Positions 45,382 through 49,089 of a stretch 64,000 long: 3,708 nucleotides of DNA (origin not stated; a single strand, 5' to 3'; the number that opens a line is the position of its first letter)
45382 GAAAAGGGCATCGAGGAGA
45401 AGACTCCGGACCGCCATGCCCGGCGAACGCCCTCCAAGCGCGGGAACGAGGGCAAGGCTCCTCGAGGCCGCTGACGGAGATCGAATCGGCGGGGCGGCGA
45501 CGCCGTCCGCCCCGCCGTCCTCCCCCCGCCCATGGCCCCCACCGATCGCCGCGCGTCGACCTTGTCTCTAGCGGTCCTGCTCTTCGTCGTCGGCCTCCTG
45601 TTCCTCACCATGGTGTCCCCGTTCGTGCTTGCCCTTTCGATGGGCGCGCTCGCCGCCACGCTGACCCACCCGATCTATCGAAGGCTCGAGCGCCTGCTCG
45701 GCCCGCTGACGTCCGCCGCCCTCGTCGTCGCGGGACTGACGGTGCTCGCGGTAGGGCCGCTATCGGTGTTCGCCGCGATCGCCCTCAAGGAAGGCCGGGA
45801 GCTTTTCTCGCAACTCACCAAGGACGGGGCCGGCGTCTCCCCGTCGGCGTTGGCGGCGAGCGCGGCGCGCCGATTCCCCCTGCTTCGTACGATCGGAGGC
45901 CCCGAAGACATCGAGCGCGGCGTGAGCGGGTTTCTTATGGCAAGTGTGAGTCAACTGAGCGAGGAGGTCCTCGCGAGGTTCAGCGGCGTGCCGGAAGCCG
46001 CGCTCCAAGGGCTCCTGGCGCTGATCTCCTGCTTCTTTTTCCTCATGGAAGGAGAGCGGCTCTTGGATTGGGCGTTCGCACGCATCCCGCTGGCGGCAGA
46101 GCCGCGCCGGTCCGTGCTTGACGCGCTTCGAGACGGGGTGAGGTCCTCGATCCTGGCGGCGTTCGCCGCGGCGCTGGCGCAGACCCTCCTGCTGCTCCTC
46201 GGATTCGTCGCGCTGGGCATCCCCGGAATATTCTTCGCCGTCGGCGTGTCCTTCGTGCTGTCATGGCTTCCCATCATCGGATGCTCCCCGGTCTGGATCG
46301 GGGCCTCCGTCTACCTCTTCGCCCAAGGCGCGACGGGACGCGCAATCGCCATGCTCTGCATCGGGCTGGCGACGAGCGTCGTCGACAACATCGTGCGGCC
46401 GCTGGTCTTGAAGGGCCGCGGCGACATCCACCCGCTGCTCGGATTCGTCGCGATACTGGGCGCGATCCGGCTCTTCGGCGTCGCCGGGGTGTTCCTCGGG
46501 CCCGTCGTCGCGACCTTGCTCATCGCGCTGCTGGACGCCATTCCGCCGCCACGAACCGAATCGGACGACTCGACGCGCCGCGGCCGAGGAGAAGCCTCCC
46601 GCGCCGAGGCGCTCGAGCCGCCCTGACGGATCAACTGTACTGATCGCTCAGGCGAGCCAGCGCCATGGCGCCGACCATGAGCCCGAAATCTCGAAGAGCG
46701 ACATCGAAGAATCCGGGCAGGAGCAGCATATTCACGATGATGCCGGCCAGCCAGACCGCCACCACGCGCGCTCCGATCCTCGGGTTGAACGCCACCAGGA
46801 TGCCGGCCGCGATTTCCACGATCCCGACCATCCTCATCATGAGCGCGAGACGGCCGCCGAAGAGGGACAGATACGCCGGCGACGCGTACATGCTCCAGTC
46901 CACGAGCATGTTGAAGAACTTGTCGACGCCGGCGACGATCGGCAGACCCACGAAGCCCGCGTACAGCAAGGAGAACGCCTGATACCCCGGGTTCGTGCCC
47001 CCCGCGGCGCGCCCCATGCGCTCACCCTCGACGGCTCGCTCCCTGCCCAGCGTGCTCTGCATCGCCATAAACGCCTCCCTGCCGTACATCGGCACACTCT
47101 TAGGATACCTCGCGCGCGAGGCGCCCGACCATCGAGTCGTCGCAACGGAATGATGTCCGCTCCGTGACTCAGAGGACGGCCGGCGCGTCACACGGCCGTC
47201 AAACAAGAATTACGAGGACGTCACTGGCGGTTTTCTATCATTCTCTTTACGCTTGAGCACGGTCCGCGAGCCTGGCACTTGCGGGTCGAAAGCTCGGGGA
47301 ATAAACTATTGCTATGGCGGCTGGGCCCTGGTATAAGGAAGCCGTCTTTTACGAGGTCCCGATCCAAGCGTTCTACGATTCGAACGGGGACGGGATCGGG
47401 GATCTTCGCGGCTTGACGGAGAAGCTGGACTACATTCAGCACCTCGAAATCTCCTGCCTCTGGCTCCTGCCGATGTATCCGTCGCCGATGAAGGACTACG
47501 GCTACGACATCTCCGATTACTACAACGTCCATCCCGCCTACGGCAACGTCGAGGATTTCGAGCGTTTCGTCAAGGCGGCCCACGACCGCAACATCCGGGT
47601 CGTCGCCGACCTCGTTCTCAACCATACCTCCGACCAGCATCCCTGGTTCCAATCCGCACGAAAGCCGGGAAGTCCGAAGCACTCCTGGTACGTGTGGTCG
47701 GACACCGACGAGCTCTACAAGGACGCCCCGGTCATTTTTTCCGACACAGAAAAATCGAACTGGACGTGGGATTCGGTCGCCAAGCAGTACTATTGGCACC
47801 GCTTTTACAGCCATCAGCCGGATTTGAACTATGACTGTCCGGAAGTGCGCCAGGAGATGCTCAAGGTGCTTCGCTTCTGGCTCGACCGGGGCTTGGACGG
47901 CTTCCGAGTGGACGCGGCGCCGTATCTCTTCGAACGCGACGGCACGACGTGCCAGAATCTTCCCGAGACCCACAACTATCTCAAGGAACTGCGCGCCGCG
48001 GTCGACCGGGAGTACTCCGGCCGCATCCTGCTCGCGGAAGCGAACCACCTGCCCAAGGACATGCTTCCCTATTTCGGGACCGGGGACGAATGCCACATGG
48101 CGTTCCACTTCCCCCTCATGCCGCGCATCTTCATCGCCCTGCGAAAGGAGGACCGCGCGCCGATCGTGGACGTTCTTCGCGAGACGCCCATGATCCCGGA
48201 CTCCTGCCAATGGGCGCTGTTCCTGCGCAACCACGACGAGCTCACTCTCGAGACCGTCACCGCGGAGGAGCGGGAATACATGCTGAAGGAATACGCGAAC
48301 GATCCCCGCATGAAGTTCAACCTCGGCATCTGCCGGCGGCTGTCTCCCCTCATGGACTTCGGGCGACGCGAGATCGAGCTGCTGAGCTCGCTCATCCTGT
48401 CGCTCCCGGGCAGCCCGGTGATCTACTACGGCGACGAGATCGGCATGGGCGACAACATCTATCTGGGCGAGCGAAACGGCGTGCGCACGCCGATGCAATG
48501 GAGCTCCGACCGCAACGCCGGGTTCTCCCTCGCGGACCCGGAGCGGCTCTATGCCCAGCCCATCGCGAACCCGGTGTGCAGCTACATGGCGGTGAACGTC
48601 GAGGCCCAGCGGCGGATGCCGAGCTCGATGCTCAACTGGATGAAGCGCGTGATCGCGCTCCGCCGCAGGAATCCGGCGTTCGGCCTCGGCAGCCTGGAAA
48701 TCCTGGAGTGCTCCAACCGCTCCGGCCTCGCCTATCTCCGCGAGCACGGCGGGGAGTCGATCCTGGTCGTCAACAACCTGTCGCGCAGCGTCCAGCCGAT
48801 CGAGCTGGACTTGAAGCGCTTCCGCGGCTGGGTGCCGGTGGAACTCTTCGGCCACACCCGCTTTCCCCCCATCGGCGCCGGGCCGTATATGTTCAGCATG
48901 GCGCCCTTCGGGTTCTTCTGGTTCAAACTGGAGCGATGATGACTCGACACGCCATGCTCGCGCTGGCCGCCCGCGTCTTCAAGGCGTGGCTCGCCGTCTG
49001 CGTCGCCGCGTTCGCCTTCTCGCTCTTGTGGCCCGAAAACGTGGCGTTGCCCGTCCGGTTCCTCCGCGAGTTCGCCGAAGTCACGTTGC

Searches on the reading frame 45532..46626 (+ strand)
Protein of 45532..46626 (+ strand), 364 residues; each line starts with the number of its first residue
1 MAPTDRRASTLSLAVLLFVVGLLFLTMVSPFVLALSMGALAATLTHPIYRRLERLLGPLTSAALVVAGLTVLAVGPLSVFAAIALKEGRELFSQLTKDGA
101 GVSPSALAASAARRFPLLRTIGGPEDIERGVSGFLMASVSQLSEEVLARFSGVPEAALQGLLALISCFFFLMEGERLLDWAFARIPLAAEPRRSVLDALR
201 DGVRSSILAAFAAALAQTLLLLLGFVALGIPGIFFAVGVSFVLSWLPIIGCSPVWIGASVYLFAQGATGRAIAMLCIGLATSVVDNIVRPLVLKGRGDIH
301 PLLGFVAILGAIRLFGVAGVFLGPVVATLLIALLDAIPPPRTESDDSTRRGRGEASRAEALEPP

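Call 68: search_protein_families(library=pfam, proteins=[window:45532-46626:+], max_evalue=0.001)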
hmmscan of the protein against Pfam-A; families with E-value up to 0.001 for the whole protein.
window:45532-46626:+ (364 aa): 1 family
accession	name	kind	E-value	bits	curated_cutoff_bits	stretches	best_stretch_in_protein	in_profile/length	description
PF01594.21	AI-2E_transport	-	8.3e-34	117.7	34.3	1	15-337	5-326/327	AI-2E family transporter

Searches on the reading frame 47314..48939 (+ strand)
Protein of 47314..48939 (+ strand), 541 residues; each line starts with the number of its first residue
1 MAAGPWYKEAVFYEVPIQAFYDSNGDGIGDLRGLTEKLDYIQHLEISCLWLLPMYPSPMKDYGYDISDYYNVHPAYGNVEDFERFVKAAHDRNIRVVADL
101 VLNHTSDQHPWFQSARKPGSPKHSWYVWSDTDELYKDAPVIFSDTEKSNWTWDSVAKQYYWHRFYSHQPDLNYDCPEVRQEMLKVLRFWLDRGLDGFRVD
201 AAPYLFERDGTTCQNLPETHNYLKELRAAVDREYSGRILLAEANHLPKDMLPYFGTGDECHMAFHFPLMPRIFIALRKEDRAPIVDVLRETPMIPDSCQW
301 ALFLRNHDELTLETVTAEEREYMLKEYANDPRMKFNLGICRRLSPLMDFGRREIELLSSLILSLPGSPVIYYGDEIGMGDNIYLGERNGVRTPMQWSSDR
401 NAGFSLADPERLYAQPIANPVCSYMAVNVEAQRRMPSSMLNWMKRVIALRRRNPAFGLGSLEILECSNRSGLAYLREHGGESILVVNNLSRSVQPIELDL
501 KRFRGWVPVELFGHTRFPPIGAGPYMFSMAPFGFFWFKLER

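Call 69: search_protein_families(library=pfam, proteins=[window:47314-48939:+], max_evalue=0.001)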
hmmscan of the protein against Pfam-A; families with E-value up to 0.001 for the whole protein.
window:47314-48939:+ (541 aa): 3 families
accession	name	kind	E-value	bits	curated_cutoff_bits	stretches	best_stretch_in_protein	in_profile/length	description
PF00128.31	Alpha-amylase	-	3.6e-96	323.6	22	1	19-456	6-443/446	Alpha amylase, catalytic domain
PF16657.11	Malt_amylase_C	-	1.8e-25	89.2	27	1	459-536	1-75/75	Maltogenic Amylase, C-terminal domain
PF23915.1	SusG_C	-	1.8e-05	25.4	27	1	472-499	2-29/62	Alpha-amylase SusG C-terminal domain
